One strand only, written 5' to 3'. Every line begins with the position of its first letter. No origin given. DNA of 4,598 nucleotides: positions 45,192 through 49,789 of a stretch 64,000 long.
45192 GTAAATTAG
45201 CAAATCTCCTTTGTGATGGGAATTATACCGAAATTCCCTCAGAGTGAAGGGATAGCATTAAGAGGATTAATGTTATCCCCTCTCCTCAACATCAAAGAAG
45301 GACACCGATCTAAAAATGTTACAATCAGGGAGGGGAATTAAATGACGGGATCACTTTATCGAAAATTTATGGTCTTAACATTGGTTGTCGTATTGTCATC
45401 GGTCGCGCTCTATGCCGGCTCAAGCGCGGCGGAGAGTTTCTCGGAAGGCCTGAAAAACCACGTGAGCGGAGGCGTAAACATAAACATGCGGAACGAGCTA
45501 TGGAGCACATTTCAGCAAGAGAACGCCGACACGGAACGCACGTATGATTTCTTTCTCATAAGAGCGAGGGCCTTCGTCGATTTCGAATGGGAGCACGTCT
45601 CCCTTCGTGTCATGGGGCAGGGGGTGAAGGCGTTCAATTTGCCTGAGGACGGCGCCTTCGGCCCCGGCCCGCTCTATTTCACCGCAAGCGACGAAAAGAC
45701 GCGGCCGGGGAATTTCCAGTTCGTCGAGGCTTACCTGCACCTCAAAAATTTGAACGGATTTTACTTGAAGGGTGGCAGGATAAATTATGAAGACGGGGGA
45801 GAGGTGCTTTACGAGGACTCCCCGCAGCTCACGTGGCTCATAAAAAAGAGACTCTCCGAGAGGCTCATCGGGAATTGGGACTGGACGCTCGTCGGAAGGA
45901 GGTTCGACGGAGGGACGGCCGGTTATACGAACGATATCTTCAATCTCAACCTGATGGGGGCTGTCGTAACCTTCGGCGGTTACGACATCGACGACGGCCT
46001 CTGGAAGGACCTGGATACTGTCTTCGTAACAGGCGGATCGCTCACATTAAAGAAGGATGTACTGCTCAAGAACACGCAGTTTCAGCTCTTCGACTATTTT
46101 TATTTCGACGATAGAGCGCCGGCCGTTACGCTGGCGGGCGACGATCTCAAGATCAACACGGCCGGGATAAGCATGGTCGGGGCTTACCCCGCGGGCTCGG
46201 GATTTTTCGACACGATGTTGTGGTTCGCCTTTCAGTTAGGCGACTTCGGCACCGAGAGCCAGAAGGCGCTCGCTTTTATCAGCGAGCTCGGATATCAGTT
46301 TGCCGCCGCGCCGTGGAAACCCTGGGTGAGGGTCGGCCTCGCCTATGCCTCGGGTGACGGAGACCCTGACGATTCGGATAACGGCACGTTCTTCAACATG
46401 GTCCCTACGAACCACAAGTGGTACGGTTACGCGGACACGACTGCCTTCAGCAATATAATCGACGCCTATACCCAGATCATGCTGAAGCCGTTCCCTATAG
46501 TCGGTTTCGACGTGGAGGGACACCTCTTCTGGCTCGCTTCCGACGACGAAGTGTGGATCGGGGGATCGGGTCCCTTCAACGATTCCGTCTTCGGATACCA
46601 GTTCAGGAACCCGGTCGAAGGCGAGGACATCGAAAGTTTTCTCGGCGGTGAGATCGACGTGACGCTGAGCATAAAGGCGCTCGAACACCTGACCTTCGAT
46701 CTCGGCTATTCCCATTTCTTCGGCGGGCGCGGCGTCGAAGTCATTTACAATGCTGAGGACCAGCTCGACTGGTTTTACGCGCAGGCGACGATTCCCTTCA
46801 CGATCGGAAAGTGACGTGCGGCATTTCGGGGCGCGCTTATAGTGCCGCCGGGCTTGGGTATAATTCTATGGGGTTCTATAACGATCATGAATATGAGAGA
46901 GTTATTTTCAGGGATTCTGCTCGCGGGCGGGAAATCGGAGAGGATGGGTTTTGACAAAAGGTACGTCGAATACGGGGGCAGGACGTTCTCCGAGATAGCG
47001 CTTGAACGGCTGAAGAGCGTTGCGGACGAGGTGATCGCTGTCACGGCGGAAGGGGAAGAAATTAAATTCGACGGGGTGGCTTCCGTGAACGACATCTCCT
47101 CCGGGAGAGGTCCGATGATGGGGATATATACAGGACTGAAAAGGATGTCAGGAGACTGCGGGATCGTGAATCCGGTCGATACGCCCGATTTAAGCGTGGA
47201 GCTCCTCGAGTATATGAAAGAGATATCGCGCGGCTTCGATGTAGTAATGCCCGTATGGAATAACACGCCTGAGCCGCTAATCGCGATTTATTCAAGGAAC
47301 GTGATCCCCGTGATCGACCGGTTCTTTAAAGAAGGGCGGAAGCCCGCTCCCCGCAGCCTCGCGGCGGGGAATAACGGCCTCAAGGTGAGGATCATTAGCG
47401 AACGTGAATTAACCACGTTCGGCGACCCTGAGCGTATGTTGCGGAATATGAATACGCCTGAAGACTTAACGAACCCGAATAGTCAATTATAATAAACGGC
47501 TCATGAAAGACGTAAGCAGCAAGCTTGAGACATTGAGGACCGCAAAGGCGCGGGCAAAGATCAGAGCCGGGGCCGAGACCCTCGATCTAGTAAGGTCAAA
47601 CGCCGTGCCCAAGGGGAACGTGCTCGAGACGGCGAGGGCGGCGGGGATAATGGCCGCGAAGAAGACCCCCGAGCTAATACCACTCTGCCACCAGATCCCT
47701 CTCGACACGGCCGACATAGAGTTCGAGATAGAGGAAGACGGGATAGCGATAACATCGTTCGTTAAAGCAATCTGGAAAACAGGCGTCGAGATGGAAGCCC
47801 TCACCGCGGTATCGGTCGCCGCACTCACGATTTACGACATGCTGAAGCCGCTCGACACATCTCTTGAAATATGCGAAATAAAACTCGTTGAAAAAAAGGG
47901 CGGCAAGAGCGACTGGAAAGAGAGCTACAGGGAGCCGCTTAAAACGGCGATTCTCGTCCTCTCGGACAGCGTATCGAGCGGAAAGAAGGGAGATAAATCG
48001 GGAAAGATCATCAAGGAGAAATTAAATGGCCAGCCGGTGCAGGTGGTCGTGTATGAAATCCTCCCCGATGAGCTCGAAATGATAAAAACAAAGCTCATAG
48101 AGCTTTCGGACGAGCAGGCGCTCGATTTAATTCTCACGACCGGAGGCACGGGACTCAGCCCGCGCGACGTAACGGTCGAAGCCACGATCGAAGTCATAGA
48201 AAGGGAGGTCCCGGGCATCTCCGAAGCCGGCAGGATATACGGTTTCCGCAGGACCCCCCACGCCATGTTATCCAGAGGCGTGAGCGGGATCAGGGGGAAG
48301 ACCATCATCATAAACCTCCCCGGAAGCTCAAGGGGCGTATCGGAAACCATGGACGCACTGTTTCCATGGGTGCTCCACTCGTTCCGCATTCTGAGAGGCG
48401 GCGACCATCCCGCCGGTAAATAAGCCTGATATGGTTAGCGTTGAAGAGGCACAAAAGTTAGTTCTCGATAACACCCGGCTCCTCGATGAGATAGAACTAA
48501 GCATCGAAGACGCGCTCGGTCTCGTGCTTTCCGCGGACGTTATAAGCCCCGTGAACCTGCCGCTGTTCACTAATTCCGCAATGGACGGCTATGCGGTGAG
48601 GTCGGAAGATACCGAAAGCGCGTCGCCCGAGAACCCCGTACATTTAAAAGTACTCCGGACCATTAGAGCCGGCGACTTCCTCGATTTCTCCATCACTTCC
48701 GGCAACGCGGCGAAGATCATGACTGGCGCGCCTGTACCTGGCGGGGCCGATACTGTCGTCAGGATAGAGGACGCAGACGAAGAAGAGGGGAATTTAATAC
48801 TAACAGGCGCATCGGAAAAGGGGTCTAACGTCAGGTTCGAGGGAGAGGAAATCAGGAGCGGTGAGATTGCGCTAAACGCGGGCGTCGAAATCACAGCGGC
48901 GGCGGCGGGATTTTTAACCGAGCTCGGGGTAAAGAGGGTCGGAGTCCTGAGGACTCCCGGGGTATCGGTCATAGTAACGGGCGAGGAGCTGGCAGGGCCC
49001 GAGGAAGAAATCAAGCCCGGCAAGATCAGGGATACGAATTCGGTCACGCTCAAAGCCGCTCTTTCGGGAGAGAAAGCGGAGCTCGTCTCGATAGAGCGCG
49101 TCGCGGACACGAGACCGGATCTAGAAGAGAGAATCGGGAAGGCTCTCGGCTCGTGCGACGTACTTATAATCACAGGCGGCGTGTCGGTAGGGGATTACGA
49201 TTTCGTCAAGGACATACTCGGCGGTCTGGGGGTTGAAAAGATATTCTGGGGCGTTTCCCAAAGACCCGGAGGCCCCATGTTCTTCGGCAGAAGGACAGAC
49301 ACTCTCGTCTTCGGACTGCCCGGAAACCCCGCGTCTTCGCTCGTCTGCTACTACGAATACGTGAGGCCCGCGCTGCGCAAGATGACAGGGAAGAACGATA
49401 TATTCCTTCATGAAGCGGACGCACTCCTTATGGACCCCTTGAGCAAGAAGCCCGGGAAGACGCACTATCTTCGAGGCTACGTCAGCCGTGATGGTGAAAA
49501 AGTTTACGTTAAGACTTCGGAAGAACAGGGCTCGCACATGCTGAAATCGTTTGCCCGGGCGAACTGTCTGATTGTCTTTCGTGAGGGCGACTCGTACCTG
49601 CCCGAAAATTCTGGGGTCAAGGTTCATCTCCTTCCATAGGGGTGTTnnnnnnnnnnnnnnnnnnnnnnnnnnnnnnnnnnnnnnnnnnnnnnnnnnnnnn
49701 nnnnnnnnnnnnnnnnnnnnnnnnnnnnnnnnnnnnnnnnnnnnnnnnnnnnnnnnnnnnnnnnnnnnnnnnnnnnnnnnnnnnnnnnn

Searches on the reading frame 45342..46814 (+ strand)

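Call 5: search_protein_families(library=pfam, proteins=[window:45342-46814:+])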
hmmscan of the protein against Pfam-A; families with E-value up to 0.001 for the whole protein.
window:45342-46814:+ (490 aa): 1 family
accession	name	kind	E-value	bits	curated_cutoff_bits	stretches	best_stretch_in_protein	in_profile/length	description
PF13372.12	Alginate_exp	-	7e-31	107.8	25.2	1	49-463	5-379/395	Alginate export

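Call 32: search_protein_families(library=ncbifam, proteins=[window:45342-46814:+], max_evalue=0.00001)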
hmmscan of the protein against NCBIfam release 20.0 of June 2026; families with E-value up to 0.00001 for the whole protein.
window:45342-46814:+ (490 aa): 0 families

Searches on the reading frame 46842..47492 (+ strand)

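Call 5: search_protein_families(library=pfam, proteins=[window:46842-47492:+])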
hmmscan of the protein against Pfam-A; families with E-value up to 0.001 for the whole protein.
window:46842-47492:+ (216 aa): 1 family
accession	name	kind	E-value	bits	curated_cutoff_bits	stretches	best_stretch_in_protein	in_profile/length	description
PF12804.13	NTP_transf_3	-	1e-27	97.7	27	1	24-164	1-147/160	MobA-like NTP transferase domain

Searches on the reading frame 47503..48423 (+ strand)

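Call 5: search_protein_families(library=pfam, proteins=[window:47503-48423:+])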
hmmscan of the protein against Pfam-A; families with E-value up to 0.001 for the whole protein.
window:47503-48423:+ (306 aa): 2 families
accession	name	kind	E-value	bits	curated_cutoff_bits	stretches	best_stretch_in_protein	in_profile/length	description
PF01967.27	MoaC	-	1.1e-51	174.9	27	1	1-134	1-136/136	MoaC family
PF00994.29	MoCF_biosynth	-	4.3e-30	104.7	26.6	1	149-290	1-142/144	Probable molybdopterin binding domain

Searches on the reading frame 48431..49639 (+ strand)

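Call 5: search_protein_families(library=pfam, proteins=[window:48431-49639:+])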
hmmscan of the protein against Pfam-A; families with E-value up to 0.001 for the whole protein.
window:48431-49639:+ (402 aa): 3 families
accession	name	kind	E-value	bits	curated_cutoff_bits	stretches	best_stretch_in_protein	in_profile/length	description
PF03453.22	MoeA_N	-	1.1e-43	149.2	30.8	1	2-166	1-160/160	MoeA N-terminal region (domain I and II)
PF00994.29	MoCF_biosynth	-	7.7e-28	97.4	26.6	1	180-317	2-144/144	Probable molybdopterin binding domain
PF03454.20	MoeA_C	-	8.3e-16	58.4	22.1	1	331-401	2-72/72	MoeA C-terminal region (domain IV)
